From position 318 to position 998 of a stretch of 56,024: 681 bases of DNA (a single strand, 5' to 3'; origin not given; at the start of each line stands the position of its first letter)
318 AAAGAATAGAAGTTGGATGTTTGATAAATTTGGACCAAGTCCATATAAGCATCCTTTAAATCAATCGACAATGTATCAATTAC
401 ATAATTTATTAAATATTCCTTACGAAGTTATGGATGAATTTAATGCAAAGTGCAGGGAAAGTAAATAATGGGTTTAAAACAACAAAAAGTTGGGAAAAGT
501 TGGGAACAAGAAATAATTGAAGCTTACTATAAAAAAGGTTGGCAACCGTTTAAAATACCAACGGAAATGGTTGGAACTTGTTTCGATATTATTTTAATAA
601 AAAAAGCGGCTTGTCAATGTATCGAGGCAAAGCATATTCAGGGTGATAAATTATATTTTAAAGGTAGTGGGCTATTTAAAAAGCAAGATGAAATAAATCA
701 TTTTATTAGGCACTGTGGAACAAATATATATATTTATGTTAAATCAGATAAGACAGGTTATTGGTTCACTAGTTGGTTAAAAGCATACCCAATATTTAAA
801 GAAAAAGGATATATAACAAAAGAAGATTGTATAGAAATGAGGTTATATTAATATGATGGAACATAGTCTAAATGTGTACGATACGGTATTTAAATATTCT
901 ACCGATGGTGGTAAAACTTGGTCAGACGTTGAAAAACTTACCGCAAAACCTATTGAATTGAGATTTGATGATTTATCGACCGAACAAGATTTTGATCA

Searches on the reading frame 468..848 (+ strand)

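Call 44: search_protein_families(library=phrogs, proteins=[window:468-848:+], max_evalue=0.001)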
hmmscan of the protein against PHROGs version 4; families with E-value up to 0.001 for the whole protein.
window:468-848:+ (127 aa): 1 family
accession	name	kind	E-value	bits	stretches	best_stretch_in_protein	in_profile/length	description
phrog_6591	-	DNA, RNA and nucleotide metabolism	0.00016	22.4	1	7-94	5-95/124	Holliday junction resolvase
